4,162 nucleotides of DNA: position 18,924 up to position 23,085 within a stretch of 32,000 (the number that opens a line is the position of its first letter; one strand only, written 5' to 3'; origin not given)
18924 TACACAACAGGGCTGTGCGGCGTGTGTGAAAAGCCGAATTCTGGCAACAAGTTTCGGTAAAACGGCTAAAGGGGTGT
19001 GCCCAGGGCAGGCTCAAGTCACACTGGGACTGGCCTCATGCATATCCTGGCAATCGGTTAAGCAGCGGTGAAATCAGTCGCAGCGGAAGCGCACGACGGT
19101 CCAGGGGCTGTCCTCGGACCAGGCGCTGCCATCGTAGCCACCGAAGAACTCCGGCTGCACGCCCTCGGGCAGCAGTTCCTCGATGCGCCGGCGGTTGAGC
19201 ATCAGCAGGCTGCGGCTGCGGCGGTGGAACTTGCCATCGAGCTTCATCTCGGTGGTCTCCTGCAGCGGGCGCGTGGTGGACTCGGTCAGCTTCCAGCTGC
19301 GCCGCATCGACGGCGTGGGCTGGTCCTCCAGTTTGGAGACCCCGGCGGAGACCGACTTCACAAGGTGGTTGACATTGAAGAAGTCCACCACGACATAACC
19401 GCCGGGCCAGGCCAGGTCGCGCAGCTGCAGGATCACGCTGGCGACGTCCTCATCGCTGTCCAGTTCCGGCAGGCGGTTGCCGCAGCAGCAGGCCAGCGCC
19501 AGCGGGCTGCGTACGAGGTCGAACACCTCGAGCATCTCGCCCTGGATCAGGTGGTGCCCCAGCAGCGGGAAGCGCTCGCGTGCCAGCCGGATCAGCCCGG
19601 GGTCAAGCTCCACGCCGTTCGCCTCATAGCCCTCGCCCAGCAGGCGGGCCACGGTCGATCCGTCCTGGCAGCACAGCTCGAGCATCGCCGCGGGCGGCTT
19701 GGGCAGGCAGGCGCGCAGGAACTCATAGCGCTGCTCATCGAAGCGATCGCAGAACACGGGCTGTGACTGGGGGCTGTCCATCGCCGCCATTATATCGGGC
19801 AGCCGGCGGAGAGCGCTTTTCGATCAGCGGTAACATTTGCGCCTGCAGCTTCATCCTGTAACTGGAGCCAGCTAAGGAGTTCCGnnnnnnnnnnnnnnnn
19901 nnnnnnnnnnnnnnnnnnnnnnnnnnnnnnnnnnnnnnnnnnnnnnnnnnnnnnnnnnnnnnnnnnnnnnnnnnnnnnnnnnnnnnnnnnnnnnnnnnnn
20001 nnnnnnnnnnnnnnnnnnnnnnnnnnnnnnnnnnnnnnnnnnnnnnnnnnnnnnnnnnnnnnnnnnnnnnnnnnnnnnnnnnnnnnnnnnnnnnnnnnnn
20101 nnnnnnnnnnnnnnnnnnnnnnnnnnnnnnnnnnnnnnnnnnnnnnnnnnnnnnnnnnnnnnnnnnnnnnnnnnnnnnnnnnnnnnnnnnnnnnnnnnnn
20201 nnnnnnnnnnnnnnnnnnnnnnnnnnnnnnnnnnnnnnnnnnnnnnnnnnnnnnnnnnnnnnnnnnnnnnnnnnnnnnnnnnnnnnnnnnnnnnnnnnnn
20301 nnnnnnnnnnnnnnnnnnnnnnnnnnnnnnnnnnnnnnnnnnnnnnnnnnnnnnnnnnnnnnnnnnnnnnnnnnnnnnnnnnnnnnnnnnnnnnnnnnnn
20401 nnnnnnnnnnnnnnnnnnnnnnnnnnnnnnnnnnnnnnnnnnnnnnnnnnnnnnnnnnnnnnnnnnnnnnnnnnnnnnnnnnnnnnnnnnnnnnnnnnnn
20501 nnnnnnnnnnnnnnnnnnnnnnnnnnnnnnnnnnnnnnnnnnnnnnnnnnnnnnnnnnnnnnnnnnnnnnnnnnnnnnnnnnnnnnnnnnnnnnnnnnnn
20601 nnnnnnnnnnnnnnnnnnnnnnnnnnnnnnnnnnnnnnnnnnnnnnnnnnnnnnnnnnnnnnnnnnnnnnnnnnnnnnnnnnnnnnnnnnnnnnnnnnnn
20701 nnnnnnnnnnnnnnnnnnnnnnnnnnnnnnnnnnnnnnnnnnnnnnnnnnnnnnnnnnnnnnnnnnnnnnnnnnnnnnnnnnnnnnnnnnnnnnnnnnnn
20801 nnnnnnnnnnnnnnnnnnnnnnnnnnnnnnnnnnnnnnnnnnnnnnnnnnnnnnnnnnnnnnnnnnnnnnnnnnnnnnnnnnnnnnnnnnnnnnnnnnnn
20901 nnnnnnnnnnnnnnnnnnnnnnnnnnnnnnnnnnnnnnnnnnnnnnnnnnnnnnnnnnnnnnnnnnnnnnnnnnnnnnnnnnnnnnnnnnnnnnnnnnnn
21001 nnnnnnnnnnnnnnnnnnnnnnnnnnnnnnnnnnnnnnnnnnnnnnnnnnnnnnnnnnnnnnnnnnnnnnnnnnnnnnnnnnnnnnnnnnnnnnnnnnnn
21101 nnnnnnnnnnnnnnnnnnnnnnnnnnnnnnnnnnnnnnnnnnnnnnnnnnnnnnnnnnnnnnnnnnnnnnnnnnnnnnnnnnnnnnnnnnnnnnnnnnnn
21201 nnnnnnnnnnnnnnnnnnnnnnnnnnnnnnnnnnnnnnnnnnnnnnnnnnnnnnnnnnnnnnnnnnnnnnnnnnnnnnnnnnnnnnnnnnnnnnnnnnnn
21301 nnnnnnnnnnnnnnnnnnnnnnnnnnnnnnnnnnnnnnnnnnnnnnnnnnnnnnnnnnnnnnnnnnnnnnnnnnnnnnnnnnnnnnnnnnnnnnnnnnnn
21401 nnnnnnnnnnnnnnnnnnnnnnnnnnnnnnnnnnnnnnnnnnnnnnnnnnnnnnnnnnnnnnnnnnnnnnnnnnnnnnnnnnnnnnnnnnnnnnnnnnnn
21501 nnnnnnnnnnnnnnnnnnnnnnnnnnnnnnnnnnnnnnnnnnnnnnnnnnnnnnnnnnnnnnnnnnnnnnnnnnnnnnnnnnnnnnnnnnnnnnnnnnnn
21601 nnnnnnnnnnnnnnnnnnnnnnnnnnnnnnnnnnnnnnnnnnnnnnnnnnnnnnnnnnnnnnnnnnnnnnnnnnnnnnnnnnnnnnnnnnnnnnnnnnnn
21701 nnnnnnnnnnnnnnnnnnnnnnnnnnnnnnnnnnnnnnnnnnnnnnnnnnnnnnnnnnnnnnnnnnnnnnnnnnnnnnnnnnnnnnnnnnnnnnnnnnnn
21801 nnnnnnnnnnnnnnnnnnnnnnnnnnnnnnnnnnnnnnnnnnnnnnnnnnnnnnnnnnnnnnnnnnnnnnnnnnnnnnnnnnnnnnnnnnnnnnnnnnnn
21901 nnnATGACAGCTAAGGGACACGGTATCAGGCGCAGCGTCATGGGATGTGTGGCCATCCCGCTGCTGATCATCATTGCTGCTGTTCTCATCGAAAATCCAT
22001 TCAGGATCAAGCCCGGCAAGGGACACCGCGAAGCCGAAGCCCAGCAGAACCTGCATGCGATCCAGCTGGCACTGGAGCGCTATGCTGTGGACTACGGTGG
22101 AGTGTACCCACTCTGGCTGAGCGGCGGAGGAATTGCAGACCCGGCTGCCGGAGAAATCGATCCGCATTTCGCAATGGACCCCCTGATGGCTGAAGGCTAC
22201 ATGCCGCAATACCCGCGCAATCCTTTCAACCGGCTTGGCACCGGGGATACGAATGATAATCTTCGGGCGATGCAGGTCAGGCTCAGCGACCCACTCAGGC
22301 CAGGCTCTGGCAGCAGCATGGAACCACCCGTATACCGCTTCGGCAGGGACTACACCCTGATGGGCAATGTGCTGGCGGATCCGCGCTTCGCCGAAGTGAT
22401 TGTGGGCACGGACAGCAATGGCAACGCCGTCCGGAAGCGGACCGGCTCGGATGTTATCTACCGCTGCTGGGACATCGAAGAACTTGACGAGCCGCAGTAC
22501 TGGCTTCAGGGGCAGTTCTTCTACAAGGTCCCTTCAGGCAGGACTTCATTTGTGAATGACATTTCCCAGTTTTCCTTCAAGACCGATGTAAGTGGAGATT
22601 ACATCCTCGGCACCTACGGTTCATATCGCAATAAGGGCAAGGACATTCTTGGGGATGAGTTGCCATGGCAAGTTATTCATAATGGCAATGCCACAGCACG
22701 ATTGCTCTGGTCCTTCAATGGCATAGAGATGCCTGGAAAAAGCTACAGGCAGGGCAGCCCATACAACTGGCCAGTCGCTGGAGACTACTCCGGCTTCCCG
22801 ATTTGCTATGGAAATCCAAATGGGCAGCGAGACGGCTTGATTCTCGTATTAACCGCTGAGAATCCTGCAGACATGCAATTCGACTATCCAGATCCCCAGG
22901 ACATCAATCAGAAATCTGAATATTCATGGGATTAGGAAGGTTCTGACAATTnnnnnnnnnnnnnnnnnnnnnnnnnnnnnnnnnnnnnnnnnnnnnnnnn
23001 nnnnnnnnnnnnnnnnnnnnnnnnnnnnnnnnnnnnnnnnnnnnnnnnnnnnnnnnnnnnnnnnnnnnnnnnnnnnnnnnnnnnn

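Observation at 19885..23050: Four of the five paralogs have replaced the prepilin motif G|FTLIE with G-RWLMG (Phe1 and Glu5 lost); only the last gene is canonical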

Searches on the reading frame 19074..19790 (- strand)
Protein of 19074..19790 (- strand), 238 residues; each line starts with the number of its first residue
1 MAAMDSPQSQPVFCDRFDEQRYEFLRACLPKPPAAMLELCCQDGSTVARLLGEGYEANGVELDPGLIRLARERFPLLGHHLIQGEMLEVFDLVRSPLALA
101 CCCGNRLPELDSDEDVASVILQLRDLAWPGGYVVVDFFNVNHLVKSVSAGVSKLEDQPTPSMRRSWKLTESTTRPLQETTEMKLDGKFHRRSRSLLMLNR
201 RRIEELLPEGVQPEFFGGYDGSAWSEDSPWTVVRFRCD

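Call 42: search_protein_families(library=pfam, proteins=[window:19074-19790:-], max_evalue=1)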
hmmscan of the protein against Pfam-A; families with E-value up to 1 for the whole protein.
window:19074-19790:- (238 aa): 4 families
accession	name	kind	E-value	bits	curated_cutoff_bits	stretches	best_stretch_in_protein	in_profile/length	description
PF13649.12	Methyltransf_25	-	0.0012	20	27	1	37-131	2-97/97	Methyltransferase domain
PF08242.18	Methyltransf_12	-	0.016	16.4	30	1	37-132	1-97/98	Methyltransferase domain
PF13489.12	Methyltransf_23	-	0.066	13.4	27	0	28-70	16-60/164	Methyltransferase domain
PF08241.18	Methyltransf_11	-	0.19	12.8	21.2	1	37-134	1-94/95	Methyltransferase domain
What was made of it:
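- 19074..19790 (-): 238-aa methyltransferase-like gene, divergently transcribed from P1. It is co-conserved with the array. Weak Methyltransf_25 hit, E 1.2e-3 (call 42).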

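Call 63: find_homologous_proteins(query=window:19074-19790:-)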
Query window:19074-19790:- (238 aa): 8 proteins with E <= 0.001 among 866 candidates.
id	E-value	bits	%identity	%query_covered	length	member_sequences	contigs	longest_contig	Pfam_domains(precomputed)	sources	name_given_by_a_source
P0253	1.8e-158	543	99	100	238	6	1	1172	-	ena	-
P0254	1.1e-138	478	87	100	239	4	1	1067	-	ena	-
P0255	3.6e-125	434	80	100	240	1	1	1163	-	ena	-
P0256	7.4e-122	423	75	99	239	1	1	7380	-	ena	-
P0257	3.0e-120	418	73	99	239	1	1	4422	-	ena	-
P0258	7.2e-120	417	78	95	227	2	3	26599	-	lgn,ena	-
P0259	9.7e-109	380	69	97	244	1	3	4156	-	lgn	-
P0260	9.6e-20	89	29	90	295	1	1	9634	PF13489.13,PF13649.13,PF08241.19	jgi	jgi:SAM-dependent methyltransferase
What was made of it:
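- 19074..19790 (-): Only 8 homologues in the database (call 63).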

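Call 64: find_encoding_contigs(protein=P0258, flank=8000, max_places=1)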
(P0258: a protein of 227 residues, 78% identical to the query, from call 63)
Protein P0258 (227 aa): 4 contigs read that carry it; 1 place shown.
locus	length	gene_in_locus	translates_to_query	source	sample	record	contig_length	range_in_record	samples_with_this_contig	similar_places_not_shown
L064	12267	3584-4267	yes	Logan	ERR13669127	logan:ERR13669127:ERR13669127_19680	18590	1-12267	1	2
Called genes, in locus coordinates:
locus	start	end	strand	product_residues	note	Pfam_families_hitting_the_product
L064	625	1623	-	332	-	-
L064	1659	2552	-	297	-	-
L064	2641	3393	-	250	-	-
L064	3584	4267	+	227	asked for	-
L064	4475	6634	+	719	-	PF00771:FHIPEP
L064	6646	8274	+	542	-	PF03308:MeaB (faint), PF00448:SRP54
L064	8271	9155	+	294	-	PF00142:Fer4_NifH (weak), PF01656:CbiA, PF02374:ArsA_ATPase (weak), PF06564:CBP_BcsQ, PF09140:MipZ (faint), PF10609:ParA, PF13614:AAA_31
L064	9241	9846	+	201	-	PF01584:CheW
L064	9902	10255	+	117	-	-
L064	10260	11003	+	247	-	PF04542:Sigma70_r2, PF04539:Sigma70_r3, PF08281:Sigma70_r4_2 (weak), PF04545:Sigma70_r4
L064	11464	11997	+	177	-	-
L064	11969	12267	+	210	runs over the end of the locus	-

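Call 65: find_encoding_contigs(protein=P0256, flank=8000, max_places=1)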
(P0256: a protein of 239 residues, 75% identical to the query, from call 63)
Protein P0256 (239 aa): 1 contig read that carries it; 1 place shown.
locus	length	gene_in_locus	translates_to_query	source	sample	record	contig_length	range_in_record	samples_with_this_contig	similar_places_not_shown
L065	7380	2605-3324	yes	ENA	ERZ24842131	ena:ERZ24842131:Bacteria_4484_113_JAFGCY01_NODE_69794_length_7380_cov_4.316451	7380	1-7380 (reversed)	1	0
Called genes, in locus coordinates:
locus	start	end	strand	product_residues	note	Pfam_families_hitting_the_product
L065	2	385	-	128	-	?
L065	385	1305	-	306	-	-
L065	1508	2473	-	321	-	-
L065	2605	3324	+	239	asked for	-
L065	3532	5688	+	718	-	PF00771:FHIPEP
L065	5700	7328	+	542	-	PF00448:SRP54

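Call 66: find_encoding_contigs(protein=P0259, flank=8000, max_places=1)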
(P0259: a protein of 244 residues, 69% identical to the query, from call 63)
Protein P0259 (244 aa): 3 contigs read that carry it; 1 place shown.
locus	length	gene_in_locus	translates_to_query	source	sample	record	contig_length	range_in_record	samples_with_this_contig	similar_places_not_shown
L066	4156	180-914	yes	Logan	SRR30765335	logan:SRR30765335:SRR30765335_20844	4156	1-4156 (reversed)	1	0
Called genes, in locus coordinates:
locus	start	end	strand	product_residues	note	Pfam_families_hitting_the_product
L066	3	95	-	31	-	?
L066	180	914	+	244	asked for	-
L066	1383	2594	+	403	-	-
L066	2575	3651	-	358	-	-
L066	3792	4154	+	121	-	?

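Call 75: predict_structure(alignment_id=A5)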
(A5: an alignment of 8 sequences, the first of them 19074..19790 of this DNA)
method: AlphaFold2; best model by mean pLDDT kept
length: 238 residues; sequences in the alignment: 8
mean_pLDDT: 67.3   pTM: 0.66
mean pLDDT of the five models: 67.3, 62.7, 62.6, 56.8, 55.0
residues with pLDDT >= 90: 11; 70-90: 125; 50-70: 42; < 50: 60
segments of 3 or more residues with pLDDT < 50: 1-11, 44-46, 48-50, 52-94
pLDDT, mean of each block of 10 residues (from residue 1): 37 60 71 57 50 40 44 41 34 50 68 85 76 83 77 79 82 73 80 85 87 89 89 84
secondary structure, 60 per line:
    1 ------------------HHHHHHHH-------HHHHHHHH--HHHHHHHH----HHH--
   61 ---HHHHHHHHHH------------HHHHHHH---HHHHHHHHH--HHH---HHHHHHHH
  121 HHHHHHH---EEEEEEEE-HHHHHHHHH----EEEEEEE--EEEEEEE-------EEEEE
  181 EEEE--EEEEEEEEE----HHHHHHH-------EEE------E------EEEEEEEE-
elements in order: H19-26 H34-41 H44-51 H64-73 H86-92 H96-104 H113-127 E131-138 H140-148 E153-159 E162-168 E176-184 E187-195 H200-206 E214-216 E230-237
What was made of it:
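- Tried and rejected: AF2 of the methyltransferase-like protein with 8 sequences: pLDDT 67, and below 50 over the presumed SAM-binding half (call 75).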

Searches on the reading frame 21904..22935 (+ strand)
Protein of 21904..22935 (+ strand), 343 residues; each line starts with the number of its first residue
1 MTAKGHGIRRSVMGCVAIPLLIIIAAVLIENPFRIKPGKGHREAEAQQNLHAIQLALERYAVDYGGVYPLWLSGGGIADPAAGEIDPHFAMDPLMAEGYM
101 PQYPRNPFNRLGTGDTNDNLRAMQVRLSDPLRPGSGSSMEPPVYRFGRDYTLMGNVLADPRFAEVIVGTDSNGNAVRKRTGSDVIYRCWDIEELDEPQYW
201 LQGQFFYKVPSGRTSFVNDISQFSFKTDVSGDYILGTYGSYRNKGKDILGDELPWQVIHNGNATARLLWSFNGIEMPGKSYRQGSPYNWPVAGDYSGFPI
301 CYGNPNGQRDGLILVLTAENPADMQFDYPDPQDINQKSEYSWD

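Call 3: search_protein_families(library=pfam, proteins=[window:21904-22935:+], max_evalue=1)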
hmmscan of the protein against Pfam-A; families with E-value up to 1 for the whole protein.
window:21904-22935:+ (343 aa): 1 family
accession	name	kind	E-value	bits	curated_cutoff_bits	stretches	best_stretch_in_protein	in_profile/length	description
PF22173.2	APH-like_N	-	0.03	14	27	1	206-237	99-130/273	Acylamino-acid-releasing enzyme-like, N-terminal domain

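Call 4: search_protein_families(library=ncbifam, proteins=[window:21904-22935:+], max_evalue=1)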
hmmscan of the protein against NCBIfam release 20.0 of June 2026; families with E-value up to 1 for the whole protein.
window:21904-22935:+ (343 aa): 1 family
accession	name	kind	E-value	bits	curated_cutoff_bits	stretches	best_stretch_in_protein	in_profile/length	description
NF041739.1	ArtH_Nterm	subfamily_domain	0.12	12.1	55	1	9-30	31-52/61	archaeosortase H N-terminal-like domain-containing protein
